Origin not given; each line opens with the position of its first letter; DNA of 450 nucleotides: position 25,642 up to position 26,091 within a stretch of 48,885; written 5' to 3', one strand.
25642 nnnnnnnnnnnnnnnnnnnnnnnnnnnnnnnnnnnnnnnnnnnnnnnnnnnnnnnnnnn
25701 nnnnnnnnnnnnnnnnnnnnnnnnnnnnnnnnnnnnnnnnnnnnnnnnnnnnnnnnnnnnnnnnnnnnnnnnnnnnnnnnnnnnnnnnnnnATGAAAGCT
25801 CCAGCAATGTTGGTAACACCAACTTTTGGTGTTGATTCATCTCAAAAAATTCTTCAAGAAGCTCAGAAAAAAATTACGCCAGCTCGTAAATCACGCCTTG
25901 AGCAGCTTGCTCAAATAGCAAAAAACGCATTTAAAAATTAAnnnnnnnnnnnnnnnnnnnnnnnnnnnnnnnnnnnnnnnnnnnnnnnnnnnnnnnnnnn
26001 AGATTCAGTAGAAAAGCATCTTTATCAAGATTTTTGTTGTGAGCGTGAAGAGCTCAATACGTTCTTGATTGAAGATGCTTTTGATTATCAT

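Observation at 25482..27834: Moron island between GT and the tape measure: TacT-like GNAT toxin with a tiny upstream ORF, a tail-anchored membrane protein and a lipoprotein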

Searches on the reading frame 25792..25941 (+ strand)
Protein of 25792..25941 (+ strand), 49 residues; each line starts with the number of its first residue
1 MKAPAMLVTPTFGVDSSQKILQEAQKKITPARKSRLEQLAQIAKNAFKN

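Call 3: search_protein_families(library=pfam, proteins=[window:25792-25941:+], max_evalue=0.1)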
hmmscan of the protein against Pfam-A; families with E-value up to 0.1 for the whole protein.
window:25792-25941:+ (49 aa): 0 families

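Call 4: search_protein_families(library=phrogs, proteins=[window:25792-25941:+], max_evalue=0.01)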
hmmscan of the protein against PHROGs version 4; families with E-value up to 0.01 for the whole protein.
window:25792-25941:+ (49 aa): 1 family
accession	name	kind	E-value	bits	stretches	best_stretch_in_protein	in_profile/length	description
phrog_35294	-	unknown function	7.1e-37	126.1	1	1-49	1-49/49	-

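Call 6: search_protein_families(library=ncbifam, proteins=[window:25792-25941:+], max_evalue=0.1)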
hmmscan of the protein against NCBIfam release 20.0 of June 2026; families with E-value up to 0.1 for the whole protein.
window:25792-25941:+ (49 aa): 0 families

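Call 7: search_protein_families(library=padloc, proteins=[window:25792-25941:+], max_evalue=0.1)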
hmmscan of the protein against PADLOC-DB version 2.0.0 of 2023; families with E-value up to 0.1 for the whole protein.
window:25792-25941:+ (49 aa): 0 families

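Call 12: search_solved_structures(query=window:25792-25941:+, max_evalue=10, show_alignments=2)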
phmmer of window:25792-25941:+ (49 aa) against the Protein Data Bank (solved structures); distinct sequences matched with E-value up to 10: 0.

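Call 15: find_homologous_proteins(query=window:25792-25941:+, max_evalue=0.01)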
Query window:25792-25941:+ (49 aa): 3 proteins with E <= 0.01 among 3 candidates.
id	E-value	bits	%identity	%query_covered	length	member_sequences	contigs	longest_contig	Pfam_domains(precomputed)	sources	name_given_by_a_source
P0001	1.4e-22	94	100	100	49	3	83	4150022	-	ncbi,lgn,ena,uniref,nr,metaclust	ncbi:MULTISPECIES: hypothetical protein [Acinetobacter]|uniref:Uncharacterized protein n=1 Tax=Acine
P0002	9.6e-18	79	84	100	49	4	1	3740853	-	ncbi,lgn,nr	ncbi:hypothetical protein [Acinetobacter johnsonii]|nr:hypothetical protein [Acinetobacter johnsonii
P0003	6.2e-17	76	84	100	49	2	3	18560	-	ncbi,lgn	ncbi:hypothetical protein [Acinetobacter bereziniae]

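Call 23: search_protein_families(library=pfam, alignment_id=A3, max_evalue=1)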
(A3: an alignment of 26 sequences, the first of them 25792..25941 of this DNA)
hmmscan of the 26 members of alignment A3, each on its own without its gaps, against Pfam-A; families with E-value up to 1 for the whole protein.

A. member 1, window:25792-25941:+ (49 aa): 0 families

B. families by the number of members that match (of 26 scanned): 6 families
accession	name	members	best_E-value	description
PF05772.17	NinB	1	0.03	NinB protein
PF08587.17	UBA_2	1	0.039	Ubiquitin associated domain (UBA)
PF08567.17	PH_TFIIH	1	0.051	TFIIH p62 subunit, N-terminal domain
PF16025.10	CaM_bind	1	0.13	Calcium-dependent calmodulin binding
PF10047.15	DUF2281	1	0.14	Protein of unknown function (DUF2281)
PF12052.13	VGCC_beta4Aa_N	1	0.23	Voltage gated calcium channel subunit beta domain 4Aa N terminal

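Call 24: search_solved_structures(query=A3, max_evalue=10, show_alignments=3)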
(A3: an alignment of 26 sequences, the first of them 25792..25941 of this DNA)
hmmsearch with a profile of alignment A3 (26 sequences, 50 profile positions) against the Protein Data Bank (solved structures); distinct sequences matched with E-value up to 10: 20.
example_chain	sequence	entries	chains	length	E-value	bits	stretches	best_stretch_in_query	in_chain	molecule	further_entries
2l7a_A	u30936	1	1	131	0.092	16.3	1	24-48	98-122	Talin-1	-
11mq_A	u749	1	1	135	0.11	16.1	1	27-46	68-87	NovoTag657-holo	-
9pvl_A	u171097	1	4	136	0.11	16.1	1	27-46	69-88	JF657-bp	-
8g4k_A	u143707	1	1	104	0.13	15.9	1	13-49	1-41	5HCS_TGFBR2_1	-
9q47_B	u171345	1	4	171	0.23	15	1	7-42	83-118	Matrix Protein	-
4hwj_A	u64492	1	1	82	0.25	14.9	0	24-47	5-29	Complement C3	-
4hw5_A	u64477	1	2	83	0.26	14.9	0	24-47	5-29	Complement C3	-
4i6o_A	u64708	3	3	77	0.56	13.8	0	30-47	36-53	Complement C3 | C3a anaphylatoxin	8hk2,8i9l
6gtq_C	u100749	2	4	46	0.6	13.7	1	15-43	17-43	DUF1778 domain-containing protein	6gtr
3lh5_A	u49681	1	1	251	0.61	13.7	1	16-49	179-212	Tight junction protein ZO-1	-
7sqk_C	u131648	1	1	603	0.76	13.4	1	9-38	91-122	HAUS augmin-like complex subunit 3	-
3hzr_A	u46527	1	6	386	0.85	13.2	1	19-42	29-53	Tryptophanyl-tRNA synthetase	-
4ky3_A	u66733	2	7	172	0.9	13.2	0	7-30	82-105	designed protein OR327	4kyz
3tsw_A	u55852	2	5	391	1.1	12.8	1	16-49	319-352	Tight junction protein ZO-1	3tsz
2lse_A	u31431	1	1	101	1.2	12.8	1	17-44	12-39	Four Helix Bundle Protein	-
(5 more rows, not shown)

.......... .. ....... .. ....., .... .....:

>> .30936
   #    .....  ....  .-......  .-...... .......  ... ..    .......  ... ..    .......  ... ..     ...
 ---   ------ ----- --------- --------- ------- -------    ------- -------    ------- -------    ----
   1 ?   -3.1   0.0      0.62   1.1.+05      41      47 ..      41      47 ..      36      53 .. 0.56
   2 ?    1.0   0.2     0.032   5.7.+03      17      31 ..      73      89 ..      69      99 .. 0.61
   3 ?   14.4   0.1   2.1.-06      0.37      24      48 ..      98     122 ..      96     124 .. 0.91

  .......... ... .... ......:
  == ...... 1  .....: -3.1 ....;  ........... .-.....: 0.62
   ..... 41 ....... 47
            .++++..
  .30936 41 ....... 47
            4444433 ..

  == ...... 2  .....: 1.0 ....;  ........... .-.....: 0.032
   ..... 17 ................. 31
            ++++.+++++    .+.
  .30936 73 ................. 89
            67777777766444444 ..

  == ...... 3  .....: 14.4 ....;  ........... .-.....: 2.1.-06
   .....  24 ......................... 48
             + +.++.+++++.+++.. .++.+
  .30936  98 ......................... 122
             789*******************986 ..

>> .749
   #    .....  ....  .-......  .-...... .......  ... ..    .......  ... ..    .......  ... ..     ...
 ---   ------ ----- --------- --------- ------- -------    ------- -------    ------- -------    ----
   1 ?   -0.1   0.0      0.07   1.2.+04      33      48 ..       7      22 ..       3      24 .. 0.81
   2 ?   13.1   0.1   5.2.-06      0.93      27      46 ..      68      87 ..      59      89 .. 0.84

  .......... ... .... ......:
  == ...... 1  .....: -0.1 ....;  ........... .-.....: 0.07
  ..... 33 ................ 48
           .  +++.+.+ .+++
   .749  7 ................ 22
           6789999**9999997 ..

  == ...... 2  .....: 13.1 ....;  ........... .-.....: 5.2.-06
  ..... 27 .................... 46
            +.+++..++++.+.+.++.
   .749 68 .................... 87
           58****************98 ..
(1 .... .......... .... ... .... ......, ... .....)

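Call 25: find_homologous_proteins(query=A3, max_evalue=0.01)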
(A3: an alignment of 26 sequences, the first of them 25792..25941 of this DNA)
Query A3 (26 sequences) (49 aa, profile of the alignment): 652 proteins with E <= 0.01 among 1292 candidates; the best 120 are listed.
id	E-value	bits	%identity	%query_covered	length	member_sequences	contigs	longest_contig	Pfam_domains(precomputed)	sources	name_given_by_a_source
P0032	3.4e-16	77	-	-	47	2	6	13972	-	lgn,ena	-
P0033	4.0e-16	77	-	-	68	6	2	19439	-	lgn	-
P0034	1.4e-15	75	-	-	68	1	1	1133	-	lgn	-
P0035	2.1e-15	75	-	-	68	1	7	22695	-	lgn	-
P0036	2.1e-15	74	-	-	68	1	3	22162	-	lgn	-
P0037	2.6e-15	74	-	-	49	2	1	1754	-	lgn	-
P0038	3.2e-15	74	-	-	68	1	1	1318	-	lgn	-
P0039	5.4e-15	73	-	-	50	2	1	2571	-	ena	-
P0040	5.4e-15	73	-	-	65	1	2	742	-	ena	-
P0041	5.9e-15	73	-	-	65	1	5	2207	-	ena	-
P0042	6.2e-15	73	-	-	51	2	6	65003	-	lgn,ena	-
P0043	6.3e-15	73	-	-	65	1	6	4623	-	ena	-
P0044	7.2e-15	73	-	-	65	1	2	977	-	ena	-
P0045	7.5e-15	73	-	-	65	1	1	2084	-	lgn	-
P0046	1.1e-14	72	-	-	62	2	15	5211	-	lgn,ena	-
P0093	4.7e-13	67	-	-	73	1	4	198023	-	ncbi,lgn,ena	-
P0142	4.4e-12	64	-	-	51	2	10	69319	-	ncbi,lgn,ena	-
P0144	4.6e-12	64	-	-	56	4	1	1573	-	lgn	-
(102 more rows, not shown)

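Call 58: search_protein_representatives(alignment_id=A6)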
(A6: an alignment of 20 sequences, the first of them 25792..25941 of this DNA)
Query: 20 sequences, 50 profile positions. Proteins with E-value up to 0.001 (for the whole library): 264; up to 1e-10: 42; up to 1e-30: 0. The best 150 are listed.
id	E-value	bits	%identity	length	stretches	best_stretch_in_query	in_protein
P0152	1.1e-18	83.2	-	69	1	2-50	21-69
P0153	9.8e-18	80.1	-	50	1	1-49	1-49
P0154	1.7e-16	76.1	-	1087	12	9-33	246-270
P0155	6.5e-16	74.3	-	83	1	2-48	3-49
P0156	1.5e-15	73.1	-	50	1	1-49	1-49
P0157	1.5e-15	73.1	-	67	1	4-48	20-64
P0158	1.7e-15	72.9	-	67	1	1-48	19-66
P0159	2.7e-15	72.3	-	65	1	3-50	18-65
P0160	3.2e-15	72.0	-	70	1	3-48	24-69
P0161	3.8e-15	71.8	-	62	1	1-49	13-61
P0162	4.8e-15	71.5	-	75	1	4-48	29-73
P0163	7.9e-15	70.8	-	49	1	1-49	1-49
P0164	9.0e-15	70.6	-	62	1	1-48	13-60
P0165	2.4e-14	69.2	-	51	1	2-50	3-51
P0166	2.5e-14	69.2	-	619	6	13-40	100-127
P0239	2.6e-07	46.7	-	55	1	7-49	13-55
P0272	9.4e-06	41.7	-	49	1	2-50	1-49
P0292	2.6e-05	40.3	-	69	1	8-49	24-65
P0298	3.1e-05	40.1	-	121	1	2-48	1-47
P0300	3.2e-05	40.0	-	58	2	3-47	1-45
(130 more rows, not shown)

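Call 68: search_protein_families(library=ncbifam, proteins=[P0032, P0042, P0142, P0144, P0093, P0300, P0292, P0239, P0298, P0272], max_evalue=0.1)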
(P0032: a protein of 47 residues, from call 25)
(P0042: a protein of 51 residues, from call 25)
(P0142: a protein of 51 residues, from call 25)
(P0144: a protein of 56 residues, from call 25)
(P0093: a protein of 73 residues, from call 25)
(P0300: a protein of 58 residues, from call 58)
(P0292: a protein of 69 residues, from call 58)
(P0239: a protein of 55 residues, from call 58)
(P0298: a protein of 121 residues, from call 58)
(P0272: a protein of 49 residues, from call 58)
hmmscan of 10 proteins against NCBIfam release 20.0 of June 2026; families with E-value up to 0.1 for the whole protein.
P0032 (47 aa): 0 families

P0042 (51 aa): 0 families

P0142 (51 aa): 1 family
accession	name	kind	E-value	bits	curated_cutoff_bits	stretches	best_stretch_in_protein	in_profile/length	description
NF033780.1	exosort_XrtU_C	equivalog_domain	0.0063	16.3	40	1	12-47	130-165/173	exosortase U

P0144 (56 aa): 0 families

P0093 (73 aa): 0 families

P0300 (58 aa): 0 families

P0292 (69 aa): 0 families

P0239 (55 aa): 0 families

P0298 (121 aa): 1 family
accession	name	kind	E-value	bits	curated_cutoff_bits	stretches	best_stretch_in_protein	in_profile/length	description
TIGR02607.1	antidote_HigA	equivalog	8.3e-23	80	47.7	1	49-118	5-74/81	HigA family addiction module antitoxin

P0272 (49 aa): 0 families

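Call 69: find_encoding_contigs(protein=P0298, flank=3000, max_places=4)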
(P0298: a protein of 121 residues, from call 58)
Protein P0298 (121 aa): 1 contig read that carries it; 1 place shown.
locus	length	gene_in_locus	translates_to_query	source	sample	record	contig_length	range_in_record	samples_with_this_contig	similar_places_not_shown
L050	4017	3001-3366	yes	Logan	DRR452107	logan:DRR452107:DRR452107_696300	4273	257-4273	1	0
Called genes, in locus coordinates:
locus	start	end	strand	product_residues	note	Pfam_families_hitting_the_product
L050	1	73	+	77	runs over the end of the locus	-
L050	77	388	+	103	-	-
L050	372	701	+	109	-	-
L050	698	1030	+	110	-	-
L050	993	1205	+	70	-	-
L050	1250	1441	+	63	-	-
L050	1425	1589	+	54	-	-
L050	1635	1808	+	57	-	-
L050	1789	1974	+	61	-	-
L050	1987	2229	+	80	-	-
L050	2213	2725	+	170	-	-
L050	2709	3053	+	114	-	-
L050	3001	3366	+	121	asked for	PF01381:HTH_3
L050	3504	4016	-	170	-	?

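Call 70: search_protein_families(library=pfam, proteins=[L050:3504-4016:-, L050:2709-3053:+, L050:2213-2725:+, L050:3001-3366:+], max_evalue=0.01)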
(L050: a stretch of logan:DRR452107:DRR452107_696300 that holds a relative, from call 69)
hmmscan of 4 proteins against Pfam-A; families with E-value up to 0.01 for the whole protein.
L050:3504-4016:- (170 aa): 2 families
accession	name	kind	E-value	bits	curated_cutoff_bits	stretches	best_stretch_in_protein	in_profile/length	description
PF21205.3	Rep3_C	-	1.7e-10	41.4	21.1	1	14-61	14-59/59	Initiator Rep protein, WH2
PF09127.17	Leuk-A4-hydro_C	-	0.0034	17.9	27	1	109-153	20-64/112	Leukotriene A4 hydrolase, C-terminal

L050:2709-3053:+ (114 aa): 0 families

L050:2213-2725:+ (170 aa): 0 families

L050:3001-3366:+ (121 aa): 3 families
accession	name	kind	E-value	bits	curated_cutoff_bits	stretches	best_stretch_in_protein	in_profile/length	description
PF01381.28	HTH_3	-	4.7e-10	39.8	23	1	58-110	3-55/55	Helix-turn-helix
PF04760.21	IF2_N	-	0.004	17.3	25.3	0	65-85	4-24/53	Translation initiation factor IF-2, N-terminal region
PF12844.13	HTH_19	-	0.0069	16.7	30.2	0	65-112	13-60/64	Helix-turn-helix domain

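Call 71: predict_structure(alignment_id=A7)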
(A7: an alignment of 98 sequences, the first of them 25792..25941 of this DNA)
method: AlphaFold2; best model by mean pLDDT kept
length: 49 residues; sequences in the alignment: 98
mean_pLDDT: 87.6   pTM: 0.46
mean pLDDT of the five models: 87.6, 83.6, 83.5, 81.5, 75.8
residues with pLDDT >= 90: 28; 70-90: 19; 50-70: 2; < 50: 0
segments of 3 or more residues with pLDDT < 50: none
pLDDT, mean of each block of 10 residues (from residue 1): 74 86 93 96 89
secondary structure, 60 per line:
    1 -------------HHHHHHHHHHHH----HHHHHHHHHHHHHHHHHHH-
elements in order: H14-25 H30-48
